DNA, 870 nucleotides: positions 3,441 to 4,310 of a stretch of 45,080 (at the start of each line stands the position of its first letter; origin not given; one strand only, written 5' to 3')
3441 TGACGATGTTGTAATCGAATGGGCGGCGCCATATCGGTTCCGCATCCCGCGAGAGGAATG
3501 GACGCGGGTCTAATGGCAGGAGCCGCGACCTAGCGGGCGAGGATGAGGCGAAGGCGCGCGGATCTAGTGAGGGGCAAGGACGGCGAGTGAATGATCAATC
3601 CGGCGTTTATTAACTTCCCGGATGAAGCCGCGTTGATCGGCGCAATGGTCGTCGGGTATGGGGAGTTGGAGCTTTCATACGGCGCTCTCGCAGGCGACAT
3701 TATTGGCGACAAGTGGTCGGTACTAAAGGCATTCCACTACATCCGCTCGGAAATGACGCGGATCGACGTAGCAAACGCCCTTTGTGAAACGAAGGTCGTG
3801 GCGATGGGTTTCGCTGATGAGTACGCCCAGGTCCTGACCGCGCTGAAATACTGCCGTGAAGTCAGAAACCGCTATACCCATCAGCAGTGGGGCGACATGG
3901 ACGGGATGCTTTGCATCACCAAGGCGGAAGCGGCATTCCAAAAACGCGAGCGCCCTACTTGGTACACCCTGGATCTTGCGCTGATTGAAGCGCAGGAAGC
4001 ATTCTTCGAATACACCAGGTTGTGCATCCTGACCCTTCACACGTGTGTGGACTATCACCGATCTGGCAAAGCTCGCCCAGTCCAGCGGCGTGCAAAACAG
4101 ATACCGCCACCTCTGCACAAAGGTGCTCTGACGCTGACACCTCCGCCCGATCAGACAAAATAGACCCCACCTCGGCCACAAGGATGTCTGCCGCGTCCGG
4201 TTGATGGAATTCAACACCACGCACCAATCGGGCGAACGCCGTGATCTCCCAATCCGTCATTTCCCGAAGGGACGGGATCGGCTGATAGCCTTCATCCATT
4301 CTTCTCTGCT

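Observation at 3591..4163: Putatively CI-cotranscribed ORF with a HEPN-type RNxxxH motif: candidate prophage defence effector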

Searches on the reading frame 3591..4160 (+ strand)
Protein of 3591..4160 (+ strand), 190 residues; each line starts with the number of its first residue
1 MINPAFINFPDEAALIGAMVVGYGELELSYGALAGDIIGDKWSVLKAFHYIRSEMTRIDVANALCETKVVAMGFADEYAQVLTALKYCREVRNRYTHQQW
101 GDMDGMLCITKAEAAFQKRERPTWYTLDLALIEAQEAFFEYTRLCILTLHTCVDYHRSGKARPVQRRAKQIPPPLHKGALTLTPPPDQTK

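Call 3: search_protein_families(library=pfam, proteins=[window:3591-4160:+], max_evalue=1)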
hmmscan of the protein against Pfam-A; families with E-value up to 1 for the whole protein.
window:3591-4160:+ (190 aa): 2 families
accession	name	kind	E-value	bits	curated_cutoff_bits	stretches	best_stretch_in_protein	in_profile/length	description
PF19905.4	DUF6378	-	0.043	14.5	27.1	0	76-109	43-76/81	Domain of unknown function (DUF6378)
PF20185.3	DUF6548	-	0.12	12.7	27.3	1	72-106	39-72/164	Family of unknown function (DUF6548)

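Call 4: search_protein_families(library=padloc, proteins=[window:3591-4160:+], max_evalue=1)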
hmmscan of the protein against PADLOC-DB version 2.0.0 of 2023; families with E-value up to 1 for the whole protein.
window:3591-4160:+ (190 aa): 0 families

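Call 5: search_protein_families(library=phrogs, proteins=[window:3591-4160:+], max_evalue=1)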
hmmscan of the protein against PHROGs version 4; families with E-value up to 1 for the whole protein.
window:3591-4160:+ (190 aa): 1 family
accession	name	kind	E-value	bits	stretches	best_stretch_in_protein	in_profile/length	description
phrog_38243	-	unknown function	0.29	12.6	0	30-59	22-51/65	-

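Call 6: search_protein_families(library=ncbifam, proteins=[window:3591-4160:+], max_evalue=1)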
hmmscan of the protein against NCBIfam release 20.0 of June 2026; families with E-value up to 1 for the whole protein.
window:3591-4160:+ (190 aa): 0 families

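Call 7: find_homologous_proteins(query=window:3591-4160:+, max_evalue=0.001)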
Query window:3591-4160:+ (190 aa): 9 proteins with E <= 0.001 among 324 candidates.
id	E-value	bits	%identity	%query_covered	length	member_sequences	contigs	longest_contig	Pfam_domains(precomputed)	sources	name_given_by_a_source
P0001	5.5e-126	436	100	100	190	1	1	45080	-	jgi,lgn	-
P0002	8.9e-47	178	49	91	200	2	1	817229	-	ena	-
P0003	2.5e-42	163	46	93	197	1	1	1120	-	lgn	-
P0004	1.5e-33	135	43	93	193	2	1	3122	-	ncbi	-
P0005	1.6e-33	134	47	75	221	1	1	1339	-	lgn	-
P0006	4.4e-24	104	39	95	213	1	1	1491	-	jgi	jgi:hypothetical protein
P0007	2.0e-23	102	37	94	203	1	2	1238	-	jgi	jgi:hypothetical protein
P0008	8.6e-23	99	36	98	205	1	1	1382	-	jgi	jgi:hypothetical protein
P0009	8.9e-21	93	35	94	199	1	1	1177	-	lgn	-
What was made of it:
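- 3591..4163 (+): ORF190: standalone HEPN-like protein, a helical core of about 160 aa plus a proline-rich tail. Homologs at E down to 1e-47 (call 7).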

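Call 13: search_solved_structures(query=A1, max_evalue=10, show_alignments=3)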
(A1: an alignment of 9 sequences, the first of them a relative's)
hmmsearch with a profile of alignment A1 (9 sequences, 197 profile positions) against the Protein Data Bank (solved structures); distinct sequences matched with E-value up to 10: 1.
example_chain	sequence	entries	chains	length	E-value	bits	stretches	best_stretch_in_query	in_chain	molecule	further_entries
4adb_A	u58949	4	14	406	2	11.1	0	106-168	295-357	SUCCINYLORNITHINE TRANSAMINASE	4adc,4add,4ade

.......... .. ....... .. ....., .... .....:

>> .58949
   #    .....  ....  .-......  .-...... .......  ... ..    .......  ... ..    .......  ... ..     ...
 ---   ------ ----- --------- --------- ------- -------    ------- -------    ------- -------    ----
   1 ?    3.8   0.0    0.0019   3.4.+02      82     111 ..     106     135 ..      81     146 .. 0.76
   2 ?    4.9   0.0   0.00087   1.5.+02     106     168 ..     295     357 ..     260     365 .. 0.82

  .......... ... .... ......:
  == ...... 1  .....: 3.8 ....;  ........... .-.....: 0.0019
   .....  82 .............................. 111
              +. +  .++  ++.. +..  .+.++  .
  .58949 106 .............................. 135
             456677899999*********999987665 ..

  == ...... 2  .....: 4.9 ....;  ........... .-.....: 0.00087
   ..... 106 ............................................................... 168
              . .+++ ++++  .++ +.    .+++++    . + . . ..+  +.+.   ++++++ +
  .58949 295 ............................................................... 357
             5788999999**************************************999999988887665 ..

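Call 15: find_encoding_contigs(protein=P0002, flank=8000, max_places=4)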
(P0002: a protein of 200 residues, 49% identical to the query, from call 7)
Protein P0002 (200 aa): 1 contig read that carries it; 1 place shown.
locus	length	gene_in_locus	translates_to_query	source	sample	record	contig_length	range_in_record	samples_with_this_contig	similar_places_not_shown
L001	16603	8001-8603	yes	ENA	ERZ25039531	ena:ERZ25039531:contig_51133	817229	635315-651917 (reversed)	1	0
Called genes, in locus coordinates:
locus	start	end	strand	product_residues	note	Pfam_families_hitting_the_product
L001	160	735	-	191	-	-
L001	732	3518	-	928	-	PF13362:Toprim_3, PF13662:Toprim_4 (weak)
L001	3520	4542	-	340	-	-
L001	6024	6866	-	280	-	PF13356:Arm-DNA-bind_3, PF22022:Phage_int_M, PF00589:Phage_integrase (weak)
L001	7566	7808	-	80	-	-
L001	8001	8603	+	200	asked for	-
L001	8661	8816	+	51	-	-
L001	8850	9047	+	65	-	-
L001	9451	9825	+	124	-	-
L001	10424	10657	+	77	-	PF13751:DDE_Tnp_1_6 (weak)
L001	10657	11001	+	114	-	-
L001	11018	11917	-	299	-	PF01464:SLT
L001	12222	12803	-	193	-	PF03734:YkuD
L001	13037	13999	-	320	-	PF03734:YkuD (weak)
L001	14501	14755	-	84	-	-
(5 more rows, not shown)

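Call 16: find_encoding_contigs(protein=P0004, flank=8000, max_places=4)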
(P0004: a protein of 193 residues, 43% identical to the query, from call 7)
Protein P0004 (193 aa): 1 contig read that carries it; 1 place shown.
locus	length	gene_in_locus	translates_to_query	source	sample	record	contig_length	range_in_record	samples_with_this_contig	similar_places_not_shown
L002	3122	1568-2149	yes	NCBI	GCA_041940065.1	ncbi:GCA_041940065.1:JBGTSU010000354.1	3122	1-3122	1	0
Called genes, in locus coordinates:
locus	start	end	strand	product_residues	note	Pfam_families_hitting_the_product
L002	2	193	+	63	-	?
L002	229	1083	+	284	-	PF13276:HTH_21, PF00665:rve, PF13683:rve_3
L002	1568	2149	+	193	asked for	-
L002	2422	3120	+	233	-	?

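Call 23: search_dna_similar(query=window:3591-4160:+, collection=phages, mode=protein, max_evalue=0.01)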
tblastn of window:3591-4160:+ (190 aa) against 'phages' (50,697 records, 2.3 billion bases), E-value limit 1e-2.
No match.

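Call 24: search_dna_similar(query=window:3591-4160:+, collection=plasmids, mode=protein, max_evalue=0.01)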
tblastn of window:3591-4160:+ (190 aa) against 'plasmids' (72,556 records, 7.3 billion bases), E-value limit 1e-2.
No match.

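Call 25: predict_structure(alignment_id=A1)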
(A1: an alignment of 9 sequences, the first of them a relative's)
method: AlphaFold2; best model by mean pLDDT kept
length: 190 residues; sequences in the alignment: 9
mean_pLDDT: 87.2   pTM: 0.81
mean pLDDT of the five models: 87.2, 86.9, 86.8, 86.2, 86.1
residues with pLDDT >= 90: 128; 70-90: 40; 50-70: 10; < 50: 12
segments of 3 or more residues with pLDDT < 50: 179-190
pLDDT, mean of each block of 10 residues (from residue 1): 83 94 94 96 95 93 96 94 95 89 89 71 85 95 95 93 81 74 44
secondary structure, 60 per line:
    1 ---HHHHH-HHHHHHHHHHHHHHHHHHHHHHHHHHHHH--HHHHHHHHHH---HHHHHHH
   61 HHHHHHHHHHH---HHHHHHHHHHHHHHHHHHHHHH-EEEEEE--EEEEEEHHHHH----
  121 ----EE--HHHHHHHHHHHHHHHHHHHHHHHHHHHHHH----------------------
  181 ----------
elements in order: H4-8 H10-38 H41-50 H54-71 H75-96 E98-103 E106-111 H112-116 H129-158
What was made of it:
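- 3591..4163 (+): AF2 model pLDDT 87.2, pTM 0.81 (call 25).
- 3993..4019 (+): Codons for Q135-E-A-F-F139-E-Y-T-R143, a conserved block in the last long helix. Helix 129-158 (call 25).
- Checked: The protein is mostly helical in the AF2 model (call 25).
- AF2 model with pLDDT 87: R/N at the end of a helix and H as the first loop residue (call 25). The AF2 model is confident (call 25).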

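Call 26: search_protein_representatives(alignment_id=A1)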
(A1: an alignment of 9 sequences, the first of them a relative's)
Query: 9 sequences, 197 profile positions. Proteins with E-value up to 0.001 (for the whole library): 700; up to 1e-10: 509; up to 1e-30: 63. The best 150 are listed.
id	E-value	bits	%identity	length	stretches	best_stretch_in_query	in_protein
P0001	1.7e-79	282.2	-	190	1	1-180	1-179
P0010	5.1e-70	251.3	-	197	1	1-185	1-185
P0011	1.2e-58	214.2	-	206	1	1-186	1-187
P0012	1.5e-55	204.1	-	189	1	1-175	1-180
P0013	5.1e-55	202.4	-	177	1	1-177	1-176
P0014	1.1e-53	197.9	-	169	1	19-184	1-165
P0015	8.6e-50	185.3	-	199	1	1-177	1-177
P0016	2.5e-47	177.2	-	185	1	1-171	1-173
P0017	2.7e-47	177.2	-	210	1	2-181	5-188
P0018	1.4e-46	174.8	-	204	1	1-174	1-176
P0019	4.2e-46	173.3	-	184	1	1-181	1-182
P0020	5.8e-46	172.8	-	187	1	1-157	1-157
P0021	1.0e-45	172.0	-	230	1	9-179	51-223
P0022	3.8e-42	160.3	-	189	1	19-192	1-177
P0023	1.1e-41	158.8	-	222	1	2-188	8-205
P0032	5.9e-37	143.4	-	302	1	2-179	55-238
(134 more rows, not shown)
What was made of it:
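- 3591..4163 (+): 700 representative clusters (call 26).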

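Call 30: fold_search(model_id=the predicted structure, library=pdb)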
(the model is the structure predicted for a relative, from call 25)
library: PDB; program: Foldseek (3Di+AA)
matches with E <= 10: 96; with E <= 0.001: 0
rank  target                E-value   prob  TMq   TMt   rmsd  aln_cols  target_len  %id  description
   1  9cro_N                7.2e-01  0.07  0.15  0.21  16.7       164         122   10  Post-targeting aCascade Type IA CRISPR-Cas Surveillance Complexes (released 2025-08-13)
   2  9cro_I                9.5e-01  0.09  0.17  0.25  17.8       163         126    7  Post-targeting aCascade Type IA CRISPR-Cas Surveillance Complexes (released 2025-08-13)
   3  2asr                  1.5e+00  0.09  0.20  0.26  18.4       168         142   12  THE THREE-DIMENSIONAL STRUCTURE OF THE ASPARTATE RECEPTOR FROM ESCHERICHIA COLI (released 1994-11-01)
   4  8roq_N                1.8e+00  0.06  0.18  0.15  17.6       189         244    8  FAdV-C4 Aviadenovirus structure, strain KR5 (released 2025-01-29)
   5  6dv1_A                2.0e+00  0.08  0.27  0.27  11.3       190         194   11  Crystal structure of the alpha-E-catenin actin-binding domain (released 2018-12-19)
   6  6xkc_A                2.4e+00  0.01  0.11  0.09  20.5       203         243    9  Crystal structure of E3 ligase (released 2020-10-14)
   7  8eth_3                2.7e+00  0.06  0.15  0.15  15.7        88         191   14  Ytm1 associated 60S nascent ribosome State 1B (released 2022-11-30)
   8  4kna_B                2.8e+00  0.04  0.16  0.08   9.9       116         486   13  Crystal structure of an N-succinylglutamate 5-semialdehyde dehydrogenase from Burkholderia thailandensis (released 2013-06-05)
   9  8esq_3                3.0e+00  0.06  0.15  0.17  17.4        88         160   15  Ytm1 associated nascent 60S ribosome State 2 (released 2022-11-30)
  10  9n6b_C                3.0e+00  0.06  0.22  0.12  14.1       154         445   18  Structure of the retron IA complex with HNH nuclease in the "up" orientation (released 2025-04-23)
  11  7x1w_A                3.1e+00  0.03  0.16  0.06  19.8       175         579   11  Cryo-EM structure of human ABCD1 E630Q in the presence of ATP in inward-facing state (released 2023-03-22)
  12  7jh5_B                3.3e+00  0.06  0.22  0.16  19.1       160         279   18  Co-LOCKR: de novo designed protein switch (released 2020-09-02)
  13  3ju8_B                3.7e+00  0.04  0.14  0.08   9.4       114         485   10  Crystal Structure of Succinylglutamic Semialdehyde Dehydrogenase from Pseudomonas aeruginosa. (released 2009-09-22)
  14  7x1w_B                3.7e+00  0.02  0.16  0.06  19.9       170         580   11  Cryo-EM structure of human ABCD1 E630Q in the presence of ATP in inward-facing state (released 2023-03-22)
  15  5u0l_B                3.9e+00  0.03  0.15  0.08   9.6       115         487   12  X-ray crystal structure of fatty aldehyde dehydrogenase enzymes from Marinobacter aquaeolei VT8 complexed with a subst (released 2017-04-26)
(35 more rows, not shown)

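Call 31: fold_search(model_id=the predicted structure, library=viral)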
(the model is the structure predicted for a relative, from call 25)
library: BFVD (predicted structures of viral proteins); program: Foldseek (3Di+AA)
matches with E <= 10: 236; with E <= 0.001: 0
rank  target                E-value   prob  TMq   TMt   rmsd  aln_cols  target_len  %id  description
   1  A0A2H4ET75            4.8e-01  0.08  0.14  0.12  18.1       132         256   11  (no name in the UniProt tables at hand)
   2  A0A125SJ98            6.3e-01  0.09  0.20  0.09  25.8       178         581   12  (no name in the UniProt tables at hand)
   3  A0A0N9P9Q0            7.1e-01  0.09  0.20  0.14  24.7       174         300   11  (no name in the UniProt tables at hand)
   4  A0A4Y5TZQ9            7.9e-01  0.77  0.52  0.60   5.9       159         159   12  (no name in the UniProt tables at hand)
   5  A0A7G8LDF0            8.3e-01  0.11  0.16  0.22  13.5       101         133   16  (no name in the UniProt tables at hand)
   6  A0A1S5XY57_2          8.3e-01  0.07  0.16  0.06  19.6       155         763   12  (no name in the UniProt tables at hand)
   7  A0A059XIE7            8.3e-01  0.06  0.14  0.06  18.9       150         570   14  Pre-hexon-linking protein IIIa [California sea lion adenovirus 1]
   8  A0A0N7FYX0            9.3e-01  0.12  0.20  0.25  15.9       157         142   13  Uncharacterized protein [Acidianus bottle-shaped virus 2 strain ABV2]
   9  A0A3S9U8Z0            9.3e-01  0.08  0.18  0.18  18.2       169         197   10  Uncharacterized protein [Streptomyces phage Hiyaa]
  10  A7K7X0                9.3e-01  0.05  0.13  0.15  13.7       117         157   12  Uncharacterized protein z010R [Chlorovirus heliozoae]
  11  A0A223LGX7            9.8e-01  0.06  0.14  0.17  17.9       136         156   12  Uncharacterized protein [Erwinia phage vB_EamM_RisingSun]
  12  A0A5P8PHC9            1.2e+00  0.06  0.17  0.16  27.6       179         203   12  Uncharacterized protein [Serratia phage Muldoon]
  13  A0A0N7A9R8            1.2e+00  0.07  0.20  0.10  23.6       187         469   11  (no name in the UniProt tables at hand)
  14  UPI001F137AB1         1.2e+00  0.05  0.13  0.20  15.9       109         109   15  (no name look-up for this kind of identifier)
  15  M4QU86                1.3e+00  0.11  0.16  0.34  16.1        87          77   16  (no name in the UniProt tables at hand)
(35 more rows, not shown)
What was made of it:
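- Foldseek against PDB and BFVD: nothing below E=0.4 (calls 30, 31).
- Tried and rejected: Foldseek against PDB and BFVD: nothing (calls 30, 31).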

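Call 34: search_protein_families(library=pfam, alignment_id=A2, max_evalue=1)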
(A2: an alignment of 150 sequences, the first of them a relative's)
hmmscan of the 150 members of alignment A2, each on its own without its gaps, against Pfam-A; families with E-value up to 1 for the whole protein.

A. member 1, P0001 (190 aa): 2 families
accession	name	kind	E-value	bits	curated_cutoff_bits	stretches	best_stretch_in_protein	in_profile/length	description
PF19905.4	DUF6378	-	0.043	14.5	27.1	0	76-109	43-76/81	Domain of unknown function (DUF6378)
PF20185.3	DUF6548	-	0.12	12.7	27.3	1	72-106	39-72/164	Family of unknown function (DUF6548)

B. families by the number of members that match (of 150 scanned): 40 families (the first 25 are shown)
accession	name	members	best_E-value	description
PF20185.3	DUF6548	11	0.00034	Family of unknown function (DUF6548)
PF21550.3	MTIP_N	2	0.0092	Myosin A tail domain interacting protein, N-terminal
PF18736.6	pEK499_p136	2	0.19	HEPN pEK499 p136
PF16619.10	SUIM_assoc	1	0.025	Unstructured region C-term to UIM in Ataxin3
PF00397.32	WW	1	0.04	WW domain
PF24580.1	DUF7607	1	0.042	Domain of unknown function (DUF7607)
PF19905.4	DUF6378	1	0.043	Domain of unknown function (DUF6378)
PF25107.1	VWA7_N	1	0.043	VWA7 N-terminal domain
PF06208.17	BDV_G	1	0.046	Borna disease virus G protein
PF10922.13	T7-like_gp12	1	0.052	Bacteriophage T7-like, gene 1.2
PF21673.2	CCDC93_N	1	0.056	CCDC93 protein N-terminal domain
PF15596.11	Imm57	1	0.061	Immunity protein 57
PF23442.1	DUF7125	1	0.063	Family of unknown function (DUF7125)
PF13643.11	DUF4145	1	0.065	Domain of unknown function (DUF4145)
PF18734.6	HEPN_AbiU2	1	0.067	AbiU2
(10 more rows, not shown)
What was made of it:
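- The best Pfam HEPN hits are E>=0.065 in 1-2 of 150 members (call 34).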

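Call 35: search_protein_families(library=padloc, alignment_id=A2, max_evalue=1)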
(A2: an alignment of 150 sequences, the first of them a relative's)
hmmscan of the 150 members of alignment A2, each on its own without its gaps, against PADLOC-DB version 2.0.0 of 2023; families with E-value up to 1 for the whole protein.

A. member 1, P0001 (190 aa): 0 families

B. families by the number of members that match (of 150 scanned): 25 families
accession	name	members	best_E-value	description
PDLC04029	PD-T4-2_B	8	0.0037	-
PDLC01843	CARF2--CARF_HEPN_CSX20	5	0.0048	-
PDLC04153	HEC-05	2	0.0099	-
PDLC02020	Cas10_Id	1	0.0059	-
PDLC04653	PDC-M45A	1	0.006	-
PDLC01681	Cas13a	1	0.0069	Cas13a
PDLC00791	Cyclase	1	0.0072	oligonucleotide-cyclase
PDLC01805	CARF1--CARF_HEPN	1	0.008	-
PDLC01844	CARF2--CARF_HEPN_CSX3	1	0.0083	-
PDLC01829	CARF2--CARF_HEPN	1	0.011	-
PDLC04331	PDC-M02B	1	0.011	-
PDLC02278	AbiEi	1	0.012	AbiEi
PDLC02299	AbiEii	1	0.013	AbiEii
PDLC01325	Cas10_Id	1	0.022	CAS-I-D; effector_LS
PDLC00891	JAB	1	0.028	JAB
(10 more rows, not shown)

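Call 39: find_related_loci(query=A1, collection=genome_contigs, flank=6000)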
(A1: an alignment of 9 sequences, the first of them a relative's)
Query A1 (190 aa) in genome_contigs; peptide patterns used: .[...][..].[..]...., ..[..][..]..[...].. (x = any residue, [..] = any of these).
33 stretches matched a pattern; 4 encode a relative of the query (tblastn E <= 1e-3); 4 distinct loci.
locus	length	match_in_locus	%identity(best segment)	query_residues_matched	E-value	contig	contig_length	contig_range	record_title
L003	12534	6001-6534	41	1-180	3e-43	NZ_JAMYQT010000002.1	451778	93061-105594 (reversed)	Mesorhizobium sp. M0571 M0571_contig00002, whole genome shotgun sequence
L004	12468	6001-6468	41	1-155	2e-38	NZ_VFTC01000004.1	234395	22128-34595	Mesorhizobium sp. WSM4306 NODE_4_length_234395_cov_189.888758, whole genome shotgun sequence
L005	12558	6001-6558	37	1-189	3e-35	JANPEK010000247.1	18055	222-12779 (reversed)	MAG: Phyllobacteriaceae bacterium isolate VAR_78_metabat_244 VAR_78_k141_1924016, whole genome shotgun sequence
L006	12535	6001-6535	44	1-182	1e-26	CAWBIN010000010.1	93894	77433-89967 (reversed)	MAG: uncultured Alphaproteobacteria bacterium isolate MFD09212.bin.2.179 genome assembly, contig: contig_52951, whole ge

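Call 40: find_related_loci(query=A1, collection=viral_contigs, flank=6000)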
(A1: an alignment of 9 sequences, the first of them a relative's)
Query A1 (190 aa) in viral_contigs; peptide patterns used: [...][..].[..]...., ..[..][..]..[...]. (x = any residue, [..] = any of these).
118 stretches matched a pattern; 2 encode a relative of the query (tblastn E <= 1e-3); 2 distinct loci.
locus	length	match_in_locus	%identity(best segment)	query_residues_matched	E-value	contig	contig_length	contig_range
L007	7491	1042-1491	41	1-149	7e-38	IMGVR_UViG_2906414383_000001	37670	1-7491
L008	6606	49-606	33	1-188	2e-35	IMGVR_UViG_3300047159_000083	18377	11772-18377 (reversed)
